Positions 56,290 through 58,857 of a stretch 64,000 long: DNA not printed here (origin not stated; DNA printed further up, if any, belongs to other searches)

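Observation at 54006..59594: Short C-x-E glycyl radical enzyme in a carbohydrate-type locus with no activating enzyme nearby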

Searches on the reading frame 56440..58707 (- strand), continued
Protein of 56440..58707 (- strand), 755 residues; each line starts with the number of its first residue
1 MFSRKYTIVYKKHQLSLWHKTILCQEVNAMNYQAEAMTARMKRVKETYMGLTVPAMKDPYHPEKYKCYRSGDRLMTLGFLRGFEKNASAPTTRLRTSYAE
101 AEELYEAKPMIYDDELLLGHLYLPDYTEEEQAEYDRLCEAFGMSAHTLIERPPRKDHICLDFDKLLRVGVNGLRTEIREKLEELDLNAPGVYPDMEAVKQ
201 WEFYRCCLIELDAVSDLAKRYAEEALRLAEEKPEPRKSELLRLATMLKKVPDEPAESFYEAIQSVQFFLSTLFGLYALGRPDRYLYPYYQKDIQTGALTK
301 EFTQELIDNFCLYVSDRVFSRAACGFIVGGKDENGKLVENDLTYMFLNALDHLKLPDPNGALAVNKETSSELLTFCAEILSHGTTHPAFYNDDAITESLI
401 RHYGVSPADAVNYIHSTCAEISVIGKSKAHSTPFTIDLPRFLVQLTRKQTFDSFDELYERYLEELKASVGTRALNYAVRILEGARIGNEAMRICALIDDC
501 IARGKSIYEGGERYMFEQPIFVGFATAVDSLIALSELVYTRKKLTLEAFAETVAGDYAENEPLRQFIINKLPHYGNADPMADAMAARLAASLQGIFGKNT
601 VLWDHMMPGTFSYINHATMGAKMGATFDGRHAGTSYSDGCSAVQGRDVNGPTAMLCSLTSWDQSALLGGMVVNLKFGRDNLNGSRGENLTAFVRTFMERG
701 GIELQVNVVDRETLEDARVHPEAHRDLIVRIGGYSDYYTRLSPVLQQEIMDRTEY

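Call 41: find_related_loci(query=A1, collection=metagenome_contigs, flank=10000)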
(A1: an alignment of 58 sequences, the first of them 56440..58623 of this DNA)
Query A1 (727 aa) in metagenome_contigs; peptide patterns used: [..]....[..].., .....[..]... (x = any residue, [..] = any of these).
329 stretches matched a pattern; 255 encode a relative of the query (tblastn E <= 1e-3); the best 80 are kept; 80 distinct loci.
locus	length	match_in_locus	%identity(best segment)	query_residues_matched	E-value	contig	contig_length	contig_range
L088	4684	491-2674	62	2-727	0e+0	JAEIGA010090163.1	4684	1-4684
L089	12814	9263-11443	60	2-727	0e+0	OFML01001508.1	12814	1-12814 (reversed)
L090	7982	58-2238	60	2-727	0e+0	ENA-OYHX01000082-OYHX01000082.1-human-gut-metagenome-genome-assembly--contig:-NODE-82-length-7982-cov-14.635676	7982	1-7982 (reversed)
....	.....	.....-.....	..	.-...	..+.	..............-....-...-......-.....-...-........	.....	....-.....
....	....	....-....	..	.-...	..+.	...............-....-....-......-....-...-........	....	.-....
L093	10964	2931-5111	60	2-727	0e+0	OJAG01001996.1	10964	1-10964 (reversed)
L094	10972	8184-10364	60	2-727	0e+0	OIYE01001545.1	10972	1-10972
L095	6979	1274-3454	60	2-727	0e+0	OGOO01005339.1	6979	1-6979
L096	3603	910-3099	56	2-727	0e+0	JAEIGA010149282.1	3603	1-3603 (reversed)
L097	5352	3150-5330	54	2-727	0e+0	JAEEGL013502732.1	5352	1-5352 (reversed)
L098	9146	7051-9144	56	2-699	0e+0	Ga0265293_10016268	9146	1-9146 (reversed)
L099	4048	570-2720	52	4-727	0e+0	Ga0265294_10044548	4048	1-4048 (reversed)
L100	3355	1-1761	62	141-727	0e+0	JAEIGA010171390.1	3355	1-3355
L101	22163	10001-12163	53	1-723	0e+0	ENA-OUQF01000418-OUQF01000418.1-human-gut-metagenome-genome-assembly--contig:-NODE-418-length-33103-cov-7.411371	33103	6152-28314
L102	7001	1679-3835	51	4-727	0e+0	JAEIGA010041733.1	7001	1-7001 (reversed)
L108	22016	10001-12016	42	48-727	1e-163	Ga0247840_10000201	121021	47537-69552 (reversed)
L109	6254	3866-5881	41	47-727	1e-164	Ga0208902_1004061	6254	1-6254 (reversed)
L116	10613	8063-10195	40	43-727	2e-150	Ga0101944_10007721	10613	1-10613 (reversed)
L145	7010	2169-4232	36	53-727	1e-130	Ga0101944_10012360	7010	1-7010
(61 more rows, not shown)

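Call 56: search_protein_families(library=ncbifam, proteins=[L087:6811-7530:+, L007:10390-11214:+, L102:3859-4581:+, L109:2617-3375:+, L116:6325-7176:+, L145:5197-6285:+, L006:2115-4256:-, L003:14622-15503:+, L001:15415-17373:-], max_evalue=0.00001)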
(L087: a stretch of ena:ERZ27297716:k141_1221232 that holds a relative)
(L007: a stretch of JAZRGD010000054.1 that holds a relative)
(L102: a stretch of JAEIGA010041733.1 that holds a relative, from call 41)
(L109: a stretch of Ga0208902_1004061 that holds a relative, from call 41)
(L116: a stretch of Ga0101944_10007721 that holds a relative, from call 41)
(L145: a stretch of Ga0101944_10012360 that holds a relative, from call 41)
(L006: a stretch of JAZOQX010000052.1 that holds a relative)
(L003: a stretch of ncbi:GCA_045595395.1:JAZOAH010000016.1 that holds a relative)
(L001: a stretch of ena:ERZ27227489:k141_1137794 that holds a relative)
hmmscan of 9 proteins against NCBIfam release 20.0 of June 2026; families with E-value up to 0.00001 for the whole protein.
L087:6811-7530:+ (239 aa): 213 families (the best 25 are shown)
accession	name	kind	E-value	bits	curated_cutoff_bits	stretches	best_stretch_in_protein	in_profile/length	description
NF005067.0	PRK06484.1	equivalog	4.4e-41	141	713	1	2-238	10-253/524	short chain dehydrogenase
NF004198.0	PRK05653.1-3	equivalog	5.3e-40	137.4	296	1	2-237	8-247/248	3-oxoacyl-ACP reductase FabG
NF005309.0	PRK06841.1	subfamily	7.1e-40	137.1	286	1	2-236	16-252/255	GolD/DthD family dehydrogenase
NF005559.1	PRK07231.1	subfamily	9.3e-40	136.7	215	1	2-237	5-248/249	glucose 1-dehydrogenase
TIGR01830.1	3oxo_ACP_reduc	equivalog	1.1e-39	136.6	297.75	1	4-235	1-237/239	3-oxoacyl-[acyl-carrier-protein] reductase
NF009466.0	PRK12826.1-2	subfamily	3.8e-39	134.6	222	1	2-235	4-243/248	3-oxoacyl-ACP reductase FabG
TIGR01832.1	kduD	equivalog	2e-38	132.3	338.85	1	2-235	6-244/248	2-dehydro-3-deoxy-D-gluconate 5-dehydrogenase KduD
NF005075.0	PRK06500.1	equivalog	3.5e-36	124.8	336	1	2-237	7-247/249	SDR family oxidoreductase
NF009384.0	PRK12743.1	equivalog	8.2e-36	123.5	264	1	2-235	7-246/258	SDR family oxidoreductase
NF004791.0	PRK06138.1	equivalog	9.2e-36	123.4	312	1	2-237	6-250/252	SDR family oxidoreductase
NF009464.0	PRK12824.1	subfamily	3.6e-35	121.8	269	1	2-223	3-227/245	3-oxoacyl-ACP reductase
NF004197.0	PRK05653.1-1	equivalog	8.6e-35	120.5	332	1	3-235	9-245/249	3-oxoacyl-ACP reductase FabG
NF005878.0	PRK07825.1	subfamily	1.1e-34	120.1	287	1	2-217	10-214/278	short chain dehydrogenase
NF052558.1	MBtsdlDhBudC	equivalog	4e-34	118.3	270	1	2-236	4-241/250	meso-2,3-butanediol dehydrogenase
NF005681.0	PRK07478.1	subfamily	7.6e-33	113.9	267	1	2-238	7-251/254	SDR family oxidoreductase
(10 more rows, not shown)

L007:10390-11214:+ (274 aa): 213 families (the best 25 are shown)
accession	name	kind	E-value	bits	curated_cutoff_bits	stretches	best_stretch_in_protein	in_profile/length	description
NF005067.0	PRK06484.1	equivalog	2.8e-41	141.6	713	1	35-271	8-251/524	short chain dehydrogenase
NF005559.1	PRK07231.1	subfamily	2.8e-40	138.4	215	1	36-272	4-248/249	glucose 1-dehydrogenase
TIGR01830.1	3oxo_ACP_reduc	equivalog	1.5e-38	132.9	297.75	1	39-270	1-237/239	3-oxoacyl-[acyl-carrier-protein] reductase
NF004198.0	PRK05653.1-3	equivalog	1.7e-38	132.5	296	1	35-272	6-247/248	3-oxoacyl-ACP reductase FabG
NF005309.0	PRK06841.1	subfamily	2.2e-38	132.2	286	1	33-272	12-253/255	GolD/DthD family dehydrogenase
NF009466.0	PRK12826.1-2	subfamily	2.3e-38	132.1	222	1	36-271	3-244/248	3-oxoacyl-ACP reductase FabG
TIGR01832.1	kduD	equivalog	5.7e-38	130.8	338.85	1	36-270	5-244/248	2-dehydro-3-deoxy-D-gluconate 5-dehydrogenase KduD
NF009384.0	PRK12743.1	equivalog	1.6e-36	125.8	264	1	37-271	7-247/258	SDR family oxidoreductase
NF004791.0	PRK06138.1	equivalog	9.1e-35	120.2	312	1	34-272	3-250/252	SDR family oxidoreductase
NF005075.0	PRK06500.1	equivalog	1e-34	120.1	336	1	35-272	5-247/249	SDR family oxidoreductase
NF004847.0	PRK06198.1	subfamily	1.6e-34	119.4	240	1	34-227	5-199/269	oxidoreductase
NF005878.0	PRK07825.1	subfamily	5.3e-34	117.8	287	1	34-224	7-192/278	short chain dehydrogenase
NF004197.0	PRK05653.1-1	equivalog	5.7e-34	117.9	332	1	34-271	5-246/249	3-oxoacyl-ACP reductase FabG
NF009464.0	PRK12824.1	subfamily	1.7e-33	116.3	269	1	37-271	3-242/245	3-oxoacyl-ACP reductase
NF052558.1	MBtsdlDhBudC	equivalog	4.1e-33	115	270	1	37-272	4-242/250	meso-2,3-butanediol dehydrogenase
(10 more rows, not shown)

L102:3859-4581:+ (240 aa): 210 families (the best 25 are shown)
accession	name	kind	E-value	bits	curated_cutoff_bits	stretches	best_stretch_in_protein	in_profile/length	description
NF005559.1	PRK07231.1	subfamily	1.1e-42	146.3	215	1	2-237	5-247/249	glucose 1-dehydrogenase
NF005309.0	PRK06841.1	subfamily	3.1e-42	144.8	286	1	2-237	16-252/255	GolD/DthD family dehydrogenase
NF005067.0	PRK06484.1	equivalog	9.9e-41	139.8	713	1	2-237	10-251/524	short chain dehydrogenase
TIGR01830.1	3oxo_ACP_reduc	equivalog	4.4e-40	137.9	297.75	1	4-236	1-237/239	3-oxoacyl-[acyl-carrier-protein] reductase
NF009466.0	PRK12826.1-2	subfamily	1.9e-39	135.6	222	1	2-237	4-244/248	3-oxoacyl-ACP reductase FabG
NF004198.0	PRK05653.1-3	equivalog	1.8e-38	132.4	296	1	2-238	8-247/248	3-oxoacyl-ACP reductase FabG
NF052558.1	MBtsdlDhBudC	equivalog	2.8e-38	131.9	270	1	2-237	4-241/250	meso-2,3-butanediol dehydrogenase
NF004847.0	PRK06198.1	subfamily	4.8e-38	130.9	240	1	2-222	8-238/269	oxidoreductase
TIGR02415.1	23BDH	subfamily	4.6e-37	127.8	304.35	1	2-236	1-250/254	acetoin reductase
NF004818.0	PRK06172.1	equivalog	5e-37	127.6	336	1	2-236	8-249/253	SDR family oxidoreductase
NF004791.0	PRK06138.1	equivalog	5.7e-37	127.4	312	1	2-237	6-249/252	SDR family oxidoreductase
NF005472.0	PRK07067.1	equivalog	2.2e-35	122.5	338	1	2-191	7-192/257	L-iditol 2-dehydrogenase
NF009093.0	PRK12429.1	subfamily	7.4e-35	120.5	258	1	2-192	6-194/259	3-hydroxybutyrate dehydrogenase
TIGR01832.1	kduD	equivalog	8.8e-35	120.4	338.85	1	2-236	6-244/248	2-dehydro-3-deoxy-D-gluconate 5-dehydrogenase KduD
NF052562.1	RADHDNL4305835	equivalog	1.2e-34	119.9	400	1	2-236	8-248/252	NADP-dependent (R)-specific alcohol dehydrogenase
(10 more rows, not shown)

L109:2617-3375:+ (252 aa): 225 families (the best 25 are shown)
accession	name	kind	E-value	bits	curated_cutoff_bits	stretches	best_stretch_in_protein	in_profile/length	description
NF006070.0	PRK08213.1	subfamily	1.4e-66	224.7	279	1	2-250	5-257/259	gluconate 5-dehydrogenase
TIGR01832.1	kduD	equivalog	7.6e-65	218.8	338.85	1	5-249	1-245/248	2-dehydro-3-deoxy-D-gluconate 5-dehydrogenase KduD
NF005390.0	PRK06935.1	equivalog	2.5e-63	213.8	369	1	2-249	8-255/258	2-dehydro-3-deoxy-D-gluconate 5-dehydrogenase KduD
NF005559.1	PRK07231.1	subfamily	2.6e-60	204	215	1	7-250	2-248/249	glucose 1-dehydrogenase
NF004778.0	PRK06124.1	equivalog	5.8e-59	199.6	303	1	3-250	5-253/256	SDR family oxidoreductase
NF005711.0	PRK07523.1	subfamily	1.1e-58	198.8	413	1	2-250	3-252/255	SDR family oxidoreductase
TIGR01830.1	3oxo_ACP_reduc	equivalog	1e-55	189.1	297.75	1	13-249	2-238/239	3-oxoacyl-[acyl-carrier-protein] reductase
NF004791.0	PRK06138.1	equivalog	1.7e-55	188.1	312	1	7-250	3-250/252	SDR family oxidoreductase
NF006528.0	PRK08993.1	subfamily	1.9e-55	188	430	1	3-249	4-250/253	2-dehydro-3-deoxy-D-gluconate 5-dehydrogenase KduD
NF005309.0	PRK06841.1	subfamily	5.3e-55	186.7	286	1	3-250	9-253/255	GolD/DthD family dehydrogenase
NF053807.1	RhamDHLra1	equivalog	1.9e-54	185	400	1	8-249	3-247/252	L-rhamnose 1-dehydrogenase Lra1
NF009466.0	PRK12826.1-2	subfamily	6.9e-54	182.9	222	1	10-248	4-243/248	3-oxoacyl-ACP reductase FabG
NF004818.0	PRK06172.1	equivalog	3.8e-53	180.4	336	1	6-250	4-251/253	SDR family oxidoreductase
NF009384.0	PRK12743.1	equivalog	1.8e-52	178.2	264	1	9-250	6-248/258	SDR family oxidoreductase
NF009093.0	PRK12429.1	subfamily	2.1e-52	178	258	1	7-250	3-257/259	3-hydroxybutyrate dehydrogenase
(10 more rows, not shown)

L116:6325-7176:+ (283 aa): 17 families
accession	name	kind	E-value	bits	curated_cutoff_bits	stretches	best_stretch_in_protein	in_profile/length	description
TIGR03466.1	HpnA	hypoth_equivalog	1.6e-25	89.7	367.65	1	9-170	2-168/327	hopanoid-associated sugar epimerase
NF041293.1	G6PDh_Azf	equivalog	9.7e-24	84.1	400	1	9-203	4-212/252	NAD-dependent glucose-6-phosphate dehydrogenase Azf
NF042422.1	oxyalk_red_OleD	equivalog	8.6e-21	74.6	580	1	9-169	2-165/329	2-alkyl-3-oxoalkanoate reductase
TIGR04180.1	EDH_00030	hypoth_equivalog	2.2e-17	63.1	475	1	45-169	51-172/297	NAD-dependent 4,6-dehydratase LegB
NF052578.1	StrlDmthSdmBMthl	equivalog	6.8e-16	58.9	600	1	46-184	46-181/328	sterol demethylase protein SdmB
NF042423.1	oxyalk_red_Shew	equivalog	9.7e-15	54.4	580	1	6-172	7-174/331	2-alkyl-3-oxoalkanoate reductase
TIGR01179.1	galE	equivalog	4.5e-14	52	262.3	1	10-168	2-172/332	UDP-glucose 4-epimerase GalE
NF004520.0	PRK05865.1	equivalog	3.4e-12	45.1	1509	1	9-116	2-104/854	sugar epimerase family protein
NF043036.1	ErythonDh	equivalog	5.5e-12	45.5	325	1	9-159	2-166/321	D-erythronate dehydrogenase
TIGR01214.1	rmlD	equivalog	4.2e-11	42.5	224.05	1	9-159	1-141/285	dTDP-4-dehydrorhamnose reductase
TIGR03589.1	PseB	equivalog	4.3e-11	42.3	407.75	1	43-116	53-126/324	UDP-N-acetylglucosamine 4,6-dehydratase (inverting)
NF058621.1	DiazavRedAvaA7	equivalog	1.6e-08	34.6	400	1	9-120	2-119/304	3-diazoavenalumate denitrifying reductase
TIGR01746.1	Thioester-redct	subfamily_domain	3.5e-08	33.1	213.35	1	63-172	87-195/371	thioester reductase domain-containing protein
NF007956.0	PRK10675.1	subfamily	1.3e-07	31.1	394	1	47-168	54-176/338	UDP-glucose 4-epimerase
TIGR04130.1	FnlA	equivalog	2e-06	26.9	730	1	48-115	57-124/337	UDP-N-acetylglucosamine 4,6-dehydratase/5-epimerase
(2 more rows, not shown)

L145:5197-6285:+ (362 aa): 5 families
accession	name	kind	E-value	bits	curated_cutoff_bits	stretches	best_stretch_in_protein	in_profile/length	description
NF004889.0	PRK06252.1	subfamily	1.5e-21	76.8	244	1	159-358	150-336/340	methylcobalamin:coenzyme M methyltransferase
TIGR01463.1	mtaA_cmuA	subfamily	3.2e-20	72.7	235.4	1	161-357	151-337/340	MtaA/CmuA family methyltransferase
NF040654.1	MtaA_Meth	equivalog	1.1e-15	57.4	400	1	164-358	153-335/337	methylcobamide:CoM methyltransferase MtaA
NF041608.1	methylcob_mtaseMtbA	equivalog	8.1e-09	35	600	1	109-357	102-336/339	methylcobamide:CoM methyltransferase MtbA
TIGR01464.1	hemE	equivalog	6.3e-07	28.7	302.95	1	175-357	165-338/338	uroporphyrinogen decarboxylase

L006:2115-4256:- (713 aa): 6 families
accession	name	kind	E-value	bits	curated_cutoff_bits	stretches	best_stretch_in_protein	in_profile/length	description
NF052611.1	beta_gal_Bga2A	equivalog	4.6e-11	41.5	999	1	160-367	198-406/1007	beta-galactosidase, LacZ type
NF007538.0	PRK10150.1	equivalog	6.1e-10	38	544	1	71-254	80-271/607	beta-glucuronidase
NF007666.0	PRK10340.1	equivalog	4.4e-09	34.7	1284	1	288-403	326-449/1030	beta-galactosidase subunit alpha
NF041462.1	GalA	equivalog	3.1e-07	28.9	900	0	343-436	352-435/763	beta-galactosidase GalA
NF007074.0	PRK09525.1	subfamily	2.8e-06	25.4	1221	0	288-403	342-462/1027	beta-galactosidase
NF049891.1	Bet1-4galacdseBT4156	equivalog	4e-06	25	1700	1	289-415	300-417/946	exo-beta-1,4-galactosidase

L003:14622-15503:+ (293 aa): 0 families

L001:15415-17373:- (652 aa): 0 families

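Call 57: list_cluster_members(proteins=[window:56443-58620:-, window:54009-56207:-, window:58734-59591:+])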
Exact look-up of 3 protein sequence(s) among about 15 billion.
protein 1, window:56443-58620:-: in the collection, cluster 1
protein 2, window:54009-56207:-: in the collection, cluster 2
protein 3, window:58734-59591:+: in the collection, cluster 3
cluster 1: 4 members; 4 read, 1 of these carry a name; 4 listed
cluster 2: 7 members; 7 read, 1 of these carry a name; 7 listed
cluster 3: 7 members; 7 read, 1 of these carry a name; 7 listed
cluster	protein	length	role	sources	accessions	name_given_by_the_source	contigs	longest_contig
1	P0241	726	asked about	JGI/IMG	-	-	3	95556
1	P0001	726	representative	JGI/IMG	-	-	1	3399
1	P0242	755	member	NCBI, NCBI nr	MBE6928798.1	MAG: hypothetical protein E7463_00825 [Ruminococcaceae bacterium] | hypothetical protein [Oscillospiraceae bacterium]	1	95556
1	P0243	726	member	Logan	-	-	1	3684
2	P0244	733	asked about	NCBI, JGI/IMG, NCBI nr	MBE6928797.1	MAG: hypothetical protein E7463_00820 [Ruminococcaceae bacterium] | hypothetical protein [Oscillospiraceae bacterium]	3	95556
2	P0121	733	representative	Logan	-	-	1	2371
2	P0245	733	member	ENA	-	-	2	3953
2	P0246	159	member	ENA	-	-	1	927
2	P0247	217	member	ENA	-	-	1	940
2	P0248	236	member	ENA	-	-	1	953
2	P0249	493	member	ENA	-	-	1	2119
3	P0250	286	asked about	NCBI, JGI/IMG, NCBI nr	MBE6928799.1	MAG: helix-turn-helix transcriptional regulator [Ruminococcaceae bacterium] | helix-turn-helix transcriptional regulator [Oscillospiraceae bacterium]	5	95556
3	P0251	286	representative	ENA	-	-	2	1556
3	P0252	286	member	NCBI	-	-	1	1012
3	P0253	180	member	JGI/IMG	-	-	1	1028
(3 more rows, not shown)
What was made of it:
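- Checked: NCBI's own call for the source MAG is a 755-aa ORF, which is probably too long (call 57).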

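Call 59: find_encoding_contigs(protein=window:56440-58620:-, flank=10000, max_places=4)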
Protein window:56440-58620:- (726 aa): 2 contigs read that carry it; 1 place shown.
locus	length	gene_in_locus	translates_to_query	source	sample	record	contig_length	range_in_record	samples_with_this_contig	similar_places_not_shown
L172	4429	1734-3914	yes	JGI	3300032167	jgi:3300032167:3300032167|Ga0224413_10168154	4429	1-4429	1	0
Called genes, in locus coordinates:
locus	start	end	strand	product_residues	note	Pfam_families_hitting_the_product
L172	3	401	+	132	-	?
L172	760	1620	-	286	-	PF00165:HTH_AraC, PF12833:HTH_18, PF00165:HTH_AraC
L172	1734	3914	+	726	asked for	PF02901:PFL-like, PF01228:Gly_radical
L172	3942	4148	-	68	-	-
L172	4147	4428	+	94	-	?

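Call 60: find_encoding_contigs(protein=window:56440-58707:-, flank=10000, max_places=2)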
Protein window:56440-58707:- (755 aa): no gene with exactly this product is on record in the collection.
